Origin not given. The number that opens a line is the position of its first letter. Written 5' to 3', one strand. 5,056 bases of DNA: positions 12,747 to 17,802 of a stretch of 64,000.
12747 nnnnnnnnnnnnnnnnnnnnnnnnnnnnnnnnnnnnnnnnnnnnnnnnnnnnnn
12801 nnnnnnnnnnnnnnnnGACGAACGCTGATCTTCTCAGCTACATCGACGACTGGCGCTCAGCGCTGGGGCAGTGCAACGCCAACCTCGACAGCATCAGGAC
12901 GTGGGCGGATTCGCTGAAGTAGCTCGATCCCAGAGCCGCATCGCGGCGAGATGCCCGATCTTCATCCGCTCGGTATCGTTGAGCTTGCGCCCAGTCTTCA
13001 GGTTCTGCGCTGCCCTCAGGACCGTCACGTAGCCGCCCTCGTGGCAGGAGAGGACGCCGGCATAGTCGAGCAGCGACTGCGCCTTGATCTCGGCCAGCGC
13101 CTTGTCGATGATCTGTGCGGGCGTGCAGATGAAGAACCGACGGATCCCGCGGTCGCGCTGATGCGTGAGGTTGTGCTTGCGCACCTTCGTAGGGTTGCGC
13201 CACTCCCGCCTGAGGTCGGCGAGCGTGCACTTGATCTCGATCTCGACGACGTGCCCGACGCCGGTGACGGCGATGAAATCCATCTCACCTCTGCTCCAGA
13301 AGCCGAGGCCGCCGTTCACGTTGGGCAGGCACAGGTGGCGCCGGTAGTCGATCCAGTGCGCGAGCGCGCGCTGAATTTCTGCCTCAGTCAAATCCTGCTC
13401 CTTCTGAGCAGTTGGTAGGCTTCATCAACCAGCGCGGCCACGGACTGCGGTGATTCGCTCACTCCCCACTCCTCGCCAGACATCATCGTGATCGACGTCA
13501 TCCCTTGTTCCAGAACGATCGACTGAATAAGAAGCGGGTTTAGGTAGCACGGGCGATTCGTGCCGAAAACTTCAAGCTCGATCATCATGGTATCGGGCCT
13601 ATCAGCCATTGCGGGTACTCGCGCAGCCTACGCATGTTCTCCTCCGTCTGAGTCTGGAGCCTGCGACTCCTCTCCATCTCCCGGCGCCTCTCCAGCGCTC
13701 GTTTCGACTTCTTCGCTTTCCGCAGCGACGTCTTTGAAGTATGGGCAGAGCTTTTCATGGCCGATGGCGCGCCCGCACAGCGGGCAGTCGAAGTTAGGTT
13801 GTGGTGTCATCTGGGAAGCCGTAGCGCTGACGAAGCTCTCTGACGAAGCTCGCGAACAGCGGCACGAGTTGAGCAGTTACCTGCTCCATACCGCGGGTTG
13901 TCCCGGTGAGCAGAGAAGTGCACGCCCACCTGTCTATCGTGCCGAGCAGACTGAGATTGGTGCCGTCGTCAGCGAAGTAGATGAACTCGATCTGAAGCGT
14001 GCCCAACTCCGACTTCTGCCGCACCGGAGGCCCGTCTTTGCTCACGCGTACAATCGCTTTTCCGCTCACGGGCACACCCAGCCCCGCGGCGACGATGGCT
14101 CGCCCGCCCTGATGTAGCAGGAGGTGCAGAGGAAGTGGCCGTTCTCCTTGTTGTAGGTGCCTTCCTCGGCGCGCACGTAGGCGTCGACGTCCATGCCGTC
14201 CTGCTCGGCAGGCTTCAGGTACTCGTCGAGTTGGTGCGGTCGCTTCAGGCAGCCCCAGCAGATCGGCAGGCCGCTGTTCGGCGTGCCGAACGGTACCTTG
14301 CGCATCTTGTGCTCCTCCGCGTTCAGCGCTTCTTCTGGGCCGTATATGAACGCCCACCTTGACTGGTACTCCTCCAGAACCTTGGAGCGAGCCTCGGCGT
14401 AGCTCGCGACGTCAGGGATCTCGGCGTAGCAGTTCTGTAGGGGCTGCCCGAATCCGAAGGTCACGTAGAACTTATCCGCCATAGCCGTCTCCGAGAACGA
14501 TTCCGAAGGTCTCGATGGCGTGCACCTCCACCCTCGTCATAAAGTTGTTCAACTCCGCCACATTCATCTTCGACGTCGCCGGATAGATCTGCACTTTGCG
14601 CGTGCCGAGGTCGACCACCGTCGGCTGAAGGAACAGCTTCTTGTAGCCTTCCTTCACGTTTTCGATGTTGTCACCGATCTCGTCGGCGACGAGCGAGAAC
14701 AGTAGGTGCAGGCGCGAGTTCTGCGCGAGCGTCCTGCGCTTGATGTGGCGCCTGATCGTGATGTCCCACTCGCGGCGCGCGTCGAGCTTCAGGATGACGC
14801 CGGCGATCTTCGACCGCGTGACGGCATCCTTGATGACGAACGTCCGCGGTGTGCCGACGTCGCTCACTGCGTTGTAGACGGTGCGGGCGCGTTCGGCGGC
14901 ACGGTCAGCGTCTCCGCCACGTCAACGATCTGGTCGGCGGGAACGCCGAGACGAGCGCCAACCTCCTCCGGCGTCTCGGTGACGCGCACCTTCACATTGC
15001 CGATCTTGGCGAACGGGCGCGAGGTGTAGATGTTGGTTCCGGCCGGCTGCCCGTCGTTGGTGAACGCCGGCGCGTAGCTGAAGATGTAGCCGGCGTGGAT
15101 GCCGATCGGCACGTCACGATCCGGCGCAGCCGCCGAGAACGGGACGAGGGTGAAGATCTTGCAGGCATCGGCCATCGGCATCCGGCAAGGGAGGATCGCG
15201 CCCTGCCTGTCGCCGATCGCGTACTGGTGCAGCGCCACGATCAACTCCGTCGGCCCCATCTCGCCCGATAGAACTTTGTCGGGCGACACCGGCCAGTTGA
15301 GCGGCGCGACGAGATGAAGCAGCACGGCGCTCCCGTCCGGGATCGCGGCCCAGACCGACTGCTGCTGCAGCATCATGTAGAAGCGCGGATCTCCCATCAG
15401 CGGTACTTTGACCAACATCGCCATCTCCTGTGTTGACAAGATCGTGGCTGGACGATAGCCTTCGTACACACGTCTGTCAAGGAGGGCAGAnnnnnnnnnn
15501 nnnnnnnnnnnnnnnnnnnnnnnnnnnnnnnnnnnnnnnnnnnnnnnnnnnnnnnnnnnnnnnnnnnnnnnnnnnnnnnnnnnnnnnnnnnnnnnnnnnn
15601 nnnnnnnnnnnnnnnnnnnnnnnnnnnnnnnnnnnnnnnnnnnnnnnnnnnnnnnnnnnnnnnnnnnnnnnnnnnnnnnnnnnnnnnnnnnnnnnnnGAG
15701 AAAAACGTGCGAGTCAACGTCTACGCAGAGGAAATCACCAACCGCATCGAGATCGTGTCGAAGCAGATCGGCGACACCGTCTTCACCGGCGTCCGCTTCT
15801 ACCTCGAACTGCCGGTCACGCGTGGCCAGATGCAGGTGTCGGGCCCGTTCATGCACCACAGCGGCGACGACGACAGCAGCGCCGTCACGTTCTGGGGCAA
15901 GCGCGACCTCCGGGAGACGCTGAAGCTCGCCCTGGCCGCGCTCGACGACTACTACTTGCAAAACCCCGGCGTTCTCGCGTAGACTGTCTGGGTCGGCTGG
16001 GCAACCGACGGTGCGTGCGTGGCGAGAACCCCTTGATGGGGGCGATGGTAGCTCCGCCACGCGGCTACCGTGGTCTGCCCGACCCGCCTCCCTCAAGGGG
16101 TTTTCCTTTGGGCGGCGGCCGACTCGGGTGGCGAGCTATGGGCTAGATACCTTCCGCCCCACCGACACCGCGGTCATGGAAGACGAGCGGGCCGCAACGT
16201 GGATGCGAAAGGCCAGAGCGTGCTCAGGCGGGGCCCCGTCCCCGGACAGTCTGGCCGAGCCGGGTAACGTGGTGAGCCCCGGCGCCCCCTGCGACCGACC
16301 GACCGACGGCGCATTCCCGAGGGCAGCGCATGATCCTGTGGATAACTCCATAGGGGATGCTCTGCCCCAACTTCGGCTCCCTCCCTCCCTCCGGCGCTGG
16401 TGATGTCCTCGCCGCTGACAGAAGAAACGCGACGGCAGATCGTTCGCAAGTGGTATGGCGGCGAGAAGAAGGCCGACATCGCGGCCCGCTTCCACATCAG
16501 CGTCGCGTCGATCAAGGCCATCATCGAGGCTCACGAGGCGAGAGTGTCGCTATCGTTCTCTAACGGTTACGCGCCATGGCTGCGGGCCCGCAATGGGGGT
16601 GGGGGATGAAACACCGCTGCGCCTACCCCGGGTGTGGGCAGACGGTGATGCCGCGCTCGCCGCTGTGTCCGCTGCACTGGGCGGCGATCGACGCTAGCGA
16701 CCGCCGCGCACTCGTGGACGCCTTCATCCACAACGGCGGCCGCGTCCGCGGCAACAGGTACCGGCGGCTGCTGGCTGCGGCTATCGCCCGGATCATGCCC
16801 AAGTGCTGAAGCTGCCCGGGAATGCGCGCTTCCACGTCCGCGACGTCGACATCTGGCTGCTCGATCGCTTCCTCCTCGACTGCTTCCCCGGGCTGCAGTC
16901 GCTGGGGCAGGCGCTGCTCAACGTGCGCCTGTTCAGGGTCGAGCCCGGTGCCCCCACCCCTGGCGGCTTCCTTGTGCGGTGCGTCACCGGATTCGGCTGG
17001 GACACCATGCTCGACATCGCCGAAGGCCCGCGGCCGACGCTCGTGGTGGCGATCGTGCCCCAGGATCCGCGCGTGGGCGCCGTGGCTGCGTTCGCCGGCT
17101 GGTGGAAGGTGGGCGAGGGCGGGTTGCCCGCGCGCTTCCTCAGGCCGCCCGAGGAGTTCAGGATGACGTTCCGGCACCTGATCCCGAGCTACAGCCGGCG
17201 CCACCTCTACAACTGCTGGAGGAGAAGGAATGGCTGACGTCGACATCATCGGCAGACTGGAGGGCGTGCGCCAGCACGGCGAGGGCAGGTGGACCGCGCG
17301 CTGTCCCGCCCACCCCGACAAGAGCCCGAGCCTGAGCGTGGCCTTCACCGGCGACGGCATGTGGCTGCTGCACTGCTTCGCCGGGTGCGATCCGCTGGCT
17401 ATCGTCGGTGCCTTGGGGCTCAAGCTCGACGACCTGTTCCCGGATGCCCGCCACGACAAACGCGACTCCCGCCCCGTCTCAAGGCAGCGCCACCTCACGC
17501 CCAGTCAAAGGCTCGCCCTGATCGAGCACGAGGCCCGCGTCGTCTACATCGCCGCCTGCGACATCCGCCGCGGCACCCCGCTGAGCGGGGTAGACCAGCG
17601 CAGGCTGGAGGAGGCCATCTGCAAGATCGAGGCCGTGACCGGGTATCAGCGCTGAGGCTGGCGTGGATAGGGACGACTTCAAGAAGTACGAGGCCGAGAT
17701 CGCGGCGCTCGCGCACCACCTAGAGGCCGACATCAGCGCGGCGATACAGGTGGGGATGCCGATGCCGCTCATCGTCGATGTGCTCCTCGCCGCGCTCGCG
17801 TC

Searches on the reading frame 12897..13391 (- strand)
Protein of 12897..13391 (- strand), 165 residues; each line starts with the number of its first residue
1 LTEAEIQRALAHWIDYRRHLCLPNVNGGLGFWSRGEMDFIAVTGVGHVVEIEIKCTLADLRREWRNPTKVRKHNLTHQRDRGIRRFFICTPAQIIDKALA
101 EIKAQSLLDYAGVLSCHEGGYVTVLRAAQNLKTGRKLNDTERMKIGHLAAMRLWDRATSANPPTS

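Call 56: search_protein_families(library=phrogs, proteins=[window:12897-13391:-], max_evalue=0.001)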
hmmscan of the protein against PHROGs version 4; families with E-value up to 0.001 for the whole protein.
window:12897-13391:- (165 aa): 1 family
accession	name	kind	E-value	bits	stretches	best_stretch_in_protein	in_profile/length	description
phrog_2776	-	unknown function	1.1e-10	42.5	1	1-156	14-148/181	-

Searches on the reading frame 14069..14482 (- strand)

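Call 56: search_protein_families(library=phrogs, proteins=[window:14069-14482:-], max_evalue=0.001)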
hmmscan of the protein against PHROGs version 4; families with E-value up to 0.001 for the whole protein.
window:14069-14482:- (138 aa): 1 family
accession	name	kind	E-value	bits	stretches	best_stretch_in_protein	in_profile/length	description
phrog_13997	-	unknown function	9e-06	27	1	3-62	2-67/75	-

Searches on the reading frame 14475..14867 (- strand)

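Call 56: search_protein_families(library=phrogs, proteins=[window:14475-14867:-], max_evalue=0.001)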
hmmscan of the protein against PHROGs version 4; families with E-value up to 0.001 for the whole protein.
window:14475-14867:- (131 aa): 1 family
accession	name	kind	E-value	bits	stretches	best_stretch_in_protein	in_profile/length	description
phrog_72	-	DNA, RNA and nucleotide metabolism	3e-16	61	1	8-125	10-142/161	NinB/ Orf homologous recombination mediator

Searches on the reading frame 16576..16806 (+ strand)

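Call 56: search_protein_families(library=phrogs, proteins=[window:16576-16806:+], max_evalue=0.001)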
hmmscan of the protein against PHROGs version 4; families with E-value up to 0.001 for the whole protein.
window:16576-16806:+ (77 aa): 1 family
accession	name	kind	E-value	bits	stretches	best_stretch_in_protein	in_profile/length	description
phrog_32418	-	unknown function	0.00029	22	1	11-40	1-32/78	-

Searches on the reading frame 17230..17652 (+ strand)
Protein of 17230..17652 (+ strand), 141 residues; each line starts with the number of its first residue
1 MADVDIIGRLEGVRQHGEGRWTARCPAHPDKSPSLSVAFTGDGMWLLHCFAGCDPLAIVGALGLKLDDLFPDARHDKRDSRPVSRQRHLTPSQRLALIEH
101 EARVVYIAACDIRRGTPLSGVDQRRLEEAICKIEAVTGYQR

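Call 56: search_protein_families(library=phrogs, proteins=[window:17230-17652:+], max_evalue=0.001)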
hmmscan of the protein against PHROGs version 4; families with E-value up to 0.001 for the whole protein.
window:17230-17652:+ (141 aa): 2 families
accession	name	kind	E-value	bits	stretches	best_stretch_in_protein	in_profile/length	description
phrog_6088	-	DNA, RNA and nucleotide metabolism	7.2e-14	52.1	1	5-74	6-75/772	DNA primase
phrog_47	-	DNA, RNA and nucleotide metabolism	1.9e-05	24.4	1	5-54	33-83/947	DNA primase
